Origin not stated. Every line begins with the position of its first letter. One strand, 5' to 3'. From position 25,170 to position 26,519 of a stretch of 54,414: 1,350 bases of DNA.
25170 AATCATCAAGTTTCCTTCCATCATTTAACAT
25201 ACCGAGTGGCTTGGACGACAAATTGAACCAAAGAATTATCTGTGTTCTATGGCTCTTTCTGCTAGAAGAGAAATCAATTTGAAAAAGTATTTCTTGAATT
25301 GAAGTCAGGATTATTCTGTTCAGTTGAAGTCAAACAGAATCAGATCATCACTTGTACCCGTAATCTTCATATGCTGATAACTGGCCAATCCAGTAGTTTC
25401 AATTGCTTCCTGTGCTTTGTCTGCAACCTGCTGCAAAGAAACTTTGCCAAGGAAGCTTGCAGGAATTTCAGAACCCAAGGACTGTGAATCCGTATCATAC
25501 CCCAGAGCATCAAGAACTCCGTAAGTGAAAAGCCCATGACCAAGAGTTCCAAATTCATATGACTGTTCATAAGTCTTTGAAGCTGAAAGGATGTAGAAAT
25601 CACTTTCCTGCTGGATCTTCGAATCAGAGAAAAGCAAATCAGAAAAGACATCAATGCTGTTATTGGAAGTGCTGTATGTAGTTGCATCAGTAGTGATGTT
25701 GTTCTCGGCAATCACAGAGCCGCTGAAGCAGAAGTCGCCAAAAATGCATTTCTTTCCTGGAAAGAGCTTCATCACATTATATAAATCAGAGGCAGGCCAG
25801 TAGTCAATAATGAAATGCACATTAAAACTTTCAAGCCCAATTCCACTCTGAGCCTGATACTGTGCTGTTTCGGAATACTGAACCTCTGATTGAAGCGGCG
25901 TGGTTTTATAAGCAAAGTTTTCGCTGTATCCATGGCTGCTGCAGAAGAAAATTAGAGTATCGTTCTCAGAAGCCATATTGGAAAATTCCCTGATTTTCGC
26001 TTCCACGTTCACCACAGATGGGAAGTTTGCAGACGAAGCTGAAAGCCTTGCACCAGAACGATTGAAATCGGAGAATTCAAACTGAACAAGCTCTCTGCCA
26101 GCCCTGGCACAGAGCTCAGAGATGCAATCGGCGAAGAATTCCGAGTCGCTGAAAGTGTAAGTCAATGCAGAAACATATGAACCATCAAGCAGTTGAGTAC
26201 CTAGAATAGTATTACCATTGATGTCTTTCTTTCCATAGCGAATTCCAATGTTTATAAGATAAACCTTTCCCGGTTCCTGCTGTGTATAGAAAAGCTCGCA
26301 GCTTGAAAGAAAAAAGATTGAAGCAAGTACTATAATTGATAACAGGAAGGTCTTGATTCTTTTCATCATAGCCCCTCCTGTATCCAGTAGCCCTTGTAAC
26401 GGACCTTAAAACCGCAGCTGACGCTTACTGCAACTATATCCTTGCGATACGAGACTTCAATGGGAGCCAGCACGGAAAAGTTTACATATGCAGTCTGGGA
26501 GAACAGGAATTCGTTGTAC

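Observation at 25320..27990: Co-directional triad: dead caspase-like lipoprotein, small beta-barrel OMP, then intact caspase-like lipoprotein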

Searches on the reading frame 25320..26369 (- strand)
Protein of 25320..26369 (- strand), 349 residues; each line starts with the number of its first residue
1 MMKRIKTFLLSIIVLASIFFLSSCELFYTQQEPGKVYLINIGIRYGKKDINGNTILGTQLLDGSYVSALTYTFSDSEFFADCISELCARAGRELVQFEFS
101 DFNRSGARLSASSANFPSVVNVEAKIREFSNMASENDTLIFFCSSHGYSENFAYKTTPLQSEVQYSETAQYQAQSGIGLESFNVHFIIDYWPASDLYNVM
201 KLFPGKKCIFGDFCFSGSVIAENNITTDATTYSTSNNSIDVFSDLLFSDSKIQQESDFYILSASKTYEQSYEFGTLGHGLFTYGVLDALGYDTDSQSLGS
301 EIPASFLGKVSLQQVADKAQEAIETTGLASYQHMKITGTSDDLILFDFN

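Call 3: search_protein_families(library=pfam, proteins=[window:25320-26369:-], max_evalue=1)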
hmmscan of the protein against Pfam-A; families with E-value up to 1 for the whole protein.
window:25320-26369:- (349 aa): 1 family
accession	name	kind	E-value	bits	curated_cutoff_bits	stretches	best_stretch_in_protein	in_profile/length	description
PF20166.3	ATG4_LIR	-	0.14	13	24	1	233-261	4-29/29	ATG4, F-type LIR motif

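Call 4: search_protein_families(library=ncbifam, proteins=[window:25320-26369:-], max_evalue=1)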
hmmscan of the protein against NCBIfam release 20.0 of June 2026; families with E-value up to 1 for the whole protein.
window:25320-26369:- (349 aa): 1 family
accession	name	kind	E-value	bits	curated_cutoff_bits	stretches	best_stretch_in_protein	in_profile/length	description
NF047832.1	caspase_w_EACC1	subfamily_domain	0.0092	15.5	140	0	212-291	128-186/211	caspase, EACC1-associated type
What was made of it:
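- On 8-stranded outer-membrane beta-barrels (OmpX/Ail/NspA/OmpA-TM class): No Pfam or NCBIfam hit at E<=1 (calls 3, 4).
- On Caspase-like anti-phage defence / cell-death systems: The NCBIfam EACC1-type caspase hit is far below its cut-off (call 4).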

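Call 6: find_homologous_proteins(query=window:25320-26369:-)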
Query window:25320-26369:- (349 aa): 4 proteins with E <= 0.001 among 2457 candidates.
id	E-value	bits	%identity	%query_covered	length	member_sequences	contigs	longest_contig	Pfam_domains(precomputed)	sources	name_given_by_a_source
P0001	7.3e-225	763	100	100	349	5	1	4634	-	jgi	jgi:hypothetical protein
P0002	7.2e-75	270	45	100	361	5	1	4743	-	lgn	-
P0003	8.7e-64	234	40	97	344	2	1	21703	-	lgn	-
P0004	7.3e-13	66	24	93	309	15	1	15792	PF00656.28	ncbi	-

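Call 8: search_solved_structures(query=window:25320-26369:-, max_evalue=10, show_alignments=2)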
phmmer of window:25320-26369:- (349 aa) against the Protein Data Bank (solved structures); distinct sequences matched with E-value up to 10: 2.
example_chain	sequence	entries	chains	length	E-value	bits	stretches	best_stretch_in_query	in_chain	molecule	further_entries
7xgb_A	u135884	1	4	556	1.2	11.5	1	126-179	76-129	Tetracycline 7-halogenase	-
7v0b_A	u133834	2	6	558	1.2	11.5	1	126-179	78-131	Tetracycline 7-halogenase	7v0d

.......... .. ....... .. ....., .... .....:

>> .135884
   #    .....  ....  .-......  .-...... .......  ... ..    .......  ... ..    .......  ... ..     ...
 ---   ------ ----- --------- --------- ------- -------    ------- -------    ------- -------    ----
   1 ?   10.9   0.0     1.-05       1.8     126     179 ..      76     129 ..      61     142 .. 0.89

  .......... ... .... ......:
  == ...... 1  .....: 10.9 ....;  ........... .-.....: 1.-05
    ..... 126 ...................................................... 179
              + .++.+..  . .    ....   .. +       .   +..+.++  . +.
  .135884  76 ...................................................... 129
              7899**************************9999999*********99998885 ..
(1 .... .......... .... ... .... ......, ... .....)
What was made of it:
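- Tried and rejected: Sequence searches for C. On its own, C has no significant Pfam, NCBIfam or PDB hit (calls 3, 4, 8).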

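Call 10: find_encoding_contigs(protein=P0003, flank=8000, max_places=4)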
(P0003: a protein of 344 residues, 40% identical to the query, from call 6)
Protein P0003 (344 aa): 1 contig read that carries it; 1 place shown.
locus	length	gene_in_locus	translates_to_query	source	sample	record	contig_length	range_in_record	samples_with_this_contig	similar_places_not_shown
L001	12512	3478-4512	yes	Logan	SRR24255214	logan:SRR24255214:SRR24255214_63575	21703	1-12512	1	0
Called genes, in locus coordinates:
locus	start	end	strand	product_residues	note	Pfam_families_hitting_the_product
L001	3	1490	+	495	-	?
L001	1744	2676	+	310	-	-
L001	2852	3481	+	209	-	-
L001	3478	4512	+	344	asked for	-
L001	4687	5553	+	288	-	PF00005:ABC_tran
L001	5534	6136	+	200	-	PF13346:ABC2_membrane_5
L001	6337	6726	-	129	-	PF01325:Fe_dep_repress, PF12802:MarR_2 (faint), PF02742:Fe_dep_repr_C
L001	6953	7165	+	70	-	PF04023:FeoA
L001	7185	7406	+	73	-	PF04023:FeoA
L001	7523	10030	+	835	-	PF01926:MMR_HSR1, PF02421:FeoB_N, PF17910:FeoB_Cyto, PF07670:Gate, PF07664:FeoB_C, PF07670:Gate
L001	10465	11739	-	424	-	PF00165:HTH_AraC (weak), PF12833:HTH_18, PF00165:HTH_AraC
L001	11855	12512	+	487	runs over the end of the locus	PF13347:MFS_2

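Call 11: find_encoding_contigs(protein=P0004, flank=8000, max_places=4)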
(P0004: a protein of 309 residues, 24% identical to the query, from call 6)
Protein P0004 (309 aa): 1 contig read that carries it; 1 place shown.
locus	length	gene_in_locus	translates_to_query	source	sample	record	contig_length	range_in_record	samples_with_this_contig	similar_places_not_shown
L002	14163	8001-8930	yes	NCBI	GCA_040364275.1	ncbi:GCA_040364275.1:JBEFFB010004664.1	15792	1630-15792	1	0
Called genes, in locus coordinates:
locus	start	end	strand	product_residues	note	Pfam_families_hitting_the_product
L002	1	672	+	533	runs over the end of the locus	PF00370:FGGY_N, PF02782:FGGY_C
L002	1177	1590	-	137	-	PF00293:NUDIX, PF14815:NUDIX_4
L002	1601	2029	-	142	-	PF27362:TP_0070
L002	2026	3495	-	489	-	PF03853:YjeF_N, PF01256:Carb_kinase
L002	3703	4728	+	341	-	PF01547:SBP_bac_1, PF13416:SBP_bac_8, PF13531:SBP_bac_11, PF13343:SBP_bac_6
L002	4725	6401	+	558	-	PF00528:BPD_transp_1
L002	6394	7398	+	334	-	PF00005:ABC_tran, PF09818:ABC_ATPase (faint), PF13304:AAA_21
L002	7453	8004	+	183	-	-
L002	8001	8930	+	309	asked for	PF00656:Peptidase_C14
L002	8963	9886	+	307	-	PF00656:Peptidase_C14 (weak)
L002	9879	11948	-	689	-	PF00270:DEAD (faint), PF04851:ResIII, PF13604:AAA_30 (faint), PF17757:UvrB_inter, PF27431:UvrB_3rd, PF00271:Helicase_C, PF12344:UvrB, PF02151:UVR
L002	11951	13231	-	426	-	PF00089:Trypsin, PF13365:Trypsin_2, PF13180:PDZ_2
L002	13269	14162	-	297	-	?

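Call 52: predict_structure(alignment_id=A5)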
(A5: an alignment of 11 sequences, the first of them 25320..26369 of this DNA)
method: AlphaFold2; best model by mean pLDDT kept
length: 349 residues; sequences in the alignment: 11
mean_pLDDT: 71.9   pTM: 0.77
mean pLDDT of the five models: 71.9, 71.6, 71.6, 71.5, 68.8
residues with pLDDT >= 90: 95; 70-90: 108; 50-70: 69; < 50: 77
segments of 3 or more residues with pLDDT < 50: 24-29, 50-65, 156-162, 182-184, 219-253, 267-272
pLDDT, mean of each block of 10 residues (from residue 1): 80 85 51 88 64 45 53 89 96 94 77 86 95 95 77 50 50 60 56 79 91 64 35 36 39 62 60 65 93 92 93 88 81 66 84
secondary structure, 60 per line:
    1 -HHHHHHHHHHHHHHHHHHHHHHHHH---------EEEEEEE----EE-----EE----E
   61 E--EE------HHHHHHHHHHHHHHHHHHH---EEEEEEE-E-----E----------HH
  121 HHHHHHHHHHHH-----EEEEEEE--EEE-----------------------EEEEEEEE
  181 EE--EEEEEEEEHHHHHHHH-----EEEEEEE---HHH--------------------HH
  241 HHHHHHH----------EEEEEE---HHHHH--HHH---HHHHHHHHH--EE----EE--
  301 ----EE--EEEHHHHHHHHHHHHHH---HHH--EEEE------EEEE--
elements in order: H2-26 E36-42 H72-90 E94-100 H119-132 E138-144 E147-149 E173-182 E185-192 H193-200 E206-212 H239-247 E258-263 H267-271 H280-288 E309-311 H312-325 E334-337 E344-347
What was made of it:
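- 25320..26369 (-): Gene C: 349-aa lipoprotein, C14 metacaspase-like protease with an intact dyad. Lipobox Cys24 (26298-26300), His146 (25932-25934), Cys214 (25728-25730). S1-pocket residues Asp75 and Asp212. AF2 model with pTM 0.77 (call 52).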

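Call 59: fold_search(model_id=the predicted structure, library=pdb)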
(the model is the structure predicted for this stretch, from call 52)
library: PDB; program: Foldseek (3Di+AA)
matches with E <= 10: 695; with E <= 0.001: 101
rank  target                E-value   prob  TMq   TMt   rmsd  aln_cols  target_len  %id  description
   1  7qp0_B                2.6e-09  1.00  0.47  0.59   6.5       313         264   15  Crystal structure of metacaspase from candida glabrata with magnesium (released 2023-01-11)
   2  7qp0_A                1.5e-08  1.00  0.51  0.64   6.1       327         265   15  Crystal structure of metacaspase from candida glabrata with magnesium (released 2023-01-11)
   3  3bij_B                2.7e-08  1.00  0.42  0.54  11.6       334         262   13  Crystal structure of protein GSU0716 from Geobacter sulfurreducens. Northeast Structural Genomics target GsR13 (released 2007-12-11)
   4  4f6o                  6.8e-08  1.00  0.47  0.58   5.1       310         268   13  Crystal structure of the yeast metacaspase Yca1 (released 2012-07-11)
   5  8v4x_C                8.8e-08  1.00  0.46  0.44   8.3       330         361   12  Structure of MALT1 in complex with an allosteric inhibitor (released 2024-05-01)
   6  4f6p                  9.3e-08  1.00  0.45  0.58   5.3       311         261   12  Crystal structure of the yeast metacaspase Yca1 C276A mutant (released 2013-03-27)
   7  3bij_A                1.5e-07  1.00  0.42  0.54  12.1       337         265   13  Crystal structure of protein GSU0716 from Geobacter sulfurreducens. Northeast Structural Genomics target GsR13 (released 2007-12-11)
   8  3uo8_B                2.1e-07  1.00  0.43  0.41   7.5       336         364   12  Crystal structure of the MALT1 paracaspase (P1 form) (released 2011-12-21)
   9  3uo8_C                2.4e-07  1.00  0.44  0.43   8.9       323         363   13  Crystal structure of the MALT1 paracaspase (P1 form) (released 2011-12-21)
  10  8v4x_D                3.0e-07  1.00  0.45  0.43   6.7       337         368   12  Structure of MALT1 in complex with an allosteric inhibitor (released 2024-05-01)
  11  4i1p_C                3.0e-07  1.00  0.40  0.37   9.5       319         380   12  Human MALT1 (caspase-IG3) in complex with activity based-probe (released 2014-07-09)
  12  3bij_C                3.2e-07  1.00  0.42  0.54  12.2       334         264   14  Crystal structure of protein GSU0716 from Geobacter sulfurreducens. Northeast Structural Genomics target GsR13 (released 2007-12-11)
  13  9n3d                  3.4e-07  1.00  0.50  0.55  10.4       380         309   10  Crystal structure of Arabidopsis metacaspase 9 C147G at pH 4.2 (released 2025-06-11)
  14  6f7i_B                3.9e-07  1.00  0.46  0.45   5.0       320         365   12  human MALT1(329-728) IN COMPLEX WITH MLT-747 (released 2019-01-02)
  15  6w8r_A                4.1e-07  1.00  0.50  0.48  13.1       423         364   11  Crystal structure of metacaspase 4 C139A from Arabidopsis (released 2020-05-20)
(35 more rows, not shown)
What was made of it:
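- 25320..26369 (-): Foldseek hits to metacaspases 7qp0 (E 2.6e-9), Yca1 4f6o, GSU0716 3bij and MALT1 (call 59).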

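Call 61: search_protein_representatives(alignment_id=A5)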
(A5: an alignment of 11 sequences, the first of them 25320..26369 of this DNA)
Query: 11 sequences, 318 profile positions. Proteins with E-value up to 0.001 (for the whole library): 13139; up to 1e-10: 1383; up to 1e-30: 123. The best 150 are listed.
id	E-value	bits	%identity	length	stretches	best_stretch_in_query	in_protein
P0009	2.9e-122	424.3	-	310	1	4-318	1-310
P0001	1.0e-115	402.8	-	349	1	1-318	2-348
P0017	4.2e-97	341.6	-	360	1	2-318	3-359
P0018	6.0e-89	314.8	-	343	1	5-318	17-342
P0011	1.9e-76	273.8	-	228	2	189-318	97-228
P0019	3.1e-71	256.6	-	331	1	10-317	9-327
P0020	8.1e-70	252.0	-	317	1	8-318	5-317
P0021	1.6e-69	251.1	-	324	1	4-318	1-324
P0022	1.9e-66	240.9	-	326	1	4-318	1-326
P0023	1.7e-64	234.5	-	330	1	8-318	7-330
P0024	3.9e-62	226.8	-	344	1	1-318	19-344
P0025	9.2e-62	225.5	-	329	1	4-318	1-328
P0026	3.0e-60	220.5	-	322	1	7-318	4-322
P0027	4.0e-60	220.2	-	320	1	5-318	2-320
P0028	6.8e-60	219.4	-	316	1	4-318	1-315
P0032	3.0e-56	207.4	-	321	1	10-317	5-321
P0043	1.8e-51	191.7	-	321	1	5-318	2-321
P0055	7.0e-47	176.6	-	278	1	4-316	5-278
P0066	2.4e-44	168.3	-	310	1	1-318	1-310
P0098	2.0e-36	142.3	-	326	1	12-318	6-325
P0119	2.4e-33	132.2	-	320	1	4-317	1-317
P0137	1.2e-30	123.3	-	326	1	12-318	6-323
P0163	5.2e-28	114.6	-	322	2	1-270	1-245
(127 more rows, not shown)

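Call 63: find_encoding_contigs(protein=P0020, flank=4000, max_places=2)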
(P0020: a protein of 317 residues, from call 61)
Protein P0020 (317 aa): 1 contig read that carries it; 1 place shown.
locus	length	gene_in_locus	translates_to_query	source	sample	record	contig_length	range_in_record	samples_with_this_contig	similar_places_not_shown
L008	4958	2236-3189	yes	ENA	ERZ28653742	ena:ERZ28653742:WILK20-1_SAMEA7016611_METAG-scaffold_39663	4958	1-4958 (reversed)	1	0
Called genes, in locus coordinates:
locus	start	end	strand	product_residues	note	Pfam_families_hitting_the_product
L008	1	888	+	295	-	?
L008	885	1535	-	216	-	PF01026:TatD_DNase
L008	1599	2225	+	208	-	-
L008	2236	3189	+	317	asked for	PF00656:Peptidase_C14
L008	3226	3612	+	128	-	-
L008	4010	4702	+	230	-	PF00345:PapD_N (faint)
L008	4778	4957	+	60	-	?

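Call 65: find_encoding_contigs(protein=P0022, flank=5000, max_places=2)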
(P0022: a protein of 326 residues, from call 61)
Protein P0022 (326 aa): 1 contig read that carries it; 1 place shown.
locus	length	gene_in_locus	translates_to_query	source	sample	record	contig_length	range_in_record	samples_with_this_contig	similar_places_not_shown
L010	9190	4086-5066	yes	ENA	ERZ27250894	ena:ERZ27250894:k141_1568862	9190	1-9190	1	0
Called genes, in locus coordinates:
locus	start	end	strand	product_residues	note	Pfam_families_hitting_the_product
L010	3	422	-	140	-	?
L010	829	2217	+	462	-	PF01523:PmbA_TldD_1st, PF19290:PmbA_TldD_2nd, PF19289:PmbA_TldD_3rd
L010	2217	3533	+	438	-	PF19289:PmbA_TldD_3rd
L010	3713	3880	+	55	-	-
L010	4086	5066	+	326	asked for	-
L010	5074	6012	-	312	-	PF20434:BD-FAE, PF02230:Abhydrolase_2 (faint), PF07859:Abhydrolase_3, PF00326:Peptidase_S9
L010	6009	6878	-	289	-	PF00892:EamA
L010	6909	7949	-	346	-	PF03706:LPG_synthase_TM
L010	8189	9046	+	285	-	PF01634:HisG, PF08029:HisG_C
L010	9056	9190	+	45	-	?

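Call 66: find_encoding_contigs(protein=P0043, flank=5000, max_places=2)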
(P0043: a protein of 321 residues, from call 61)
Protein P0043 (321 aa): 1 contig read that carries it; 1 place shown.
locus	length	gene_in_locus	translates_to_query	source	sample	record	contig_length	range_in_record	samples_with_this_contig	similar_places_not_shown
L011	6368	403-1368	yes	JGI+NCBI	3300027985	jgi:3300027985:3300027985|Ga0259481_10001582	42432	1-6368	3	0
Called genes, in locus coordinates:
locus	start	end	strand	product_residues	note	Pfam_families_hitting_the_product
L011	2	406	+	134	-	?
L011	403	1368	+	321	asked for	PF00656:Peptidase_C14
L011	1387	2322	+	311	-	PF00656:Peptidase_C14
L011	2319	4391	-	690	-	PF00270:DEAD (faint), PF04851:ResIII, PF17757:UvrB_inter, PF27431:UvrB_3rd, PF00271:Helicase_C, PF12344:UvrB, PF02151:UVR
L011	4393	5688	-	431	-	PF17820:PDZ_6 (faint), PF10459:Peptidase_S46 (faint), PF00089:Trypsin, PF13365:Trypsin_2, PF00595:PDZ (faint), PF13180:PDZ_2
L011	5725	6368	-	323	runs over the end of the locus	PF00294:PfkB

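Call 67: find_encoding_contigs(protein=P0098, flank=5000, max_places=2)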
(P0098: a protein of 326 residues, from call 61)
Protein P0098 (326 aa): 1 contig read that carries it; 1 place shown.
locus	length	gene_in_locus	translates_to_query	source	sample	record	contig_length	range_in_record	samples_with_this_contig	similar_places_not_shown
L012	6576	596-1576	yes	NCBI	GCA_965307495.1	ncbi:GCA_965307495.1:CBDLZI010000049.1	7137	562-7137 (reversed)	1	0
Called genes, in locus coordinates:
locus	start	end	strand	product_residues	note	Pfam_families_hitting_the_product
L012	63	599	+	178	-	-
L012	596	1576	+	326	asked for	PF00656:Peptidase_C14 (weak)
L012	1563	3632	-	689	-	PF00270:DEAD (faint), PF04851:ResIII, PF17757:UvrB_inter, PF27431:UvrB_3rd, PF00271:Helicase_C, PF12344:UvrB, PF02151:UVR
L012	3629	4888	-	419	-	PF00089:Trypsin, PF13365:Trypsin_2, PF13180:PDZ_2, PF17820:PDZ_6 (faint)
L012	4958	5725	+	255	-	PF01209:Ubie_methyltran, PF13847:Methyltransf_31, PF08241:Methyltransf_11, PF08242:Methyltransf_12, PF13649:Methyltransf_25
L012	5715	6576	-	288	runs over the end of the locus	PF02424:ApbE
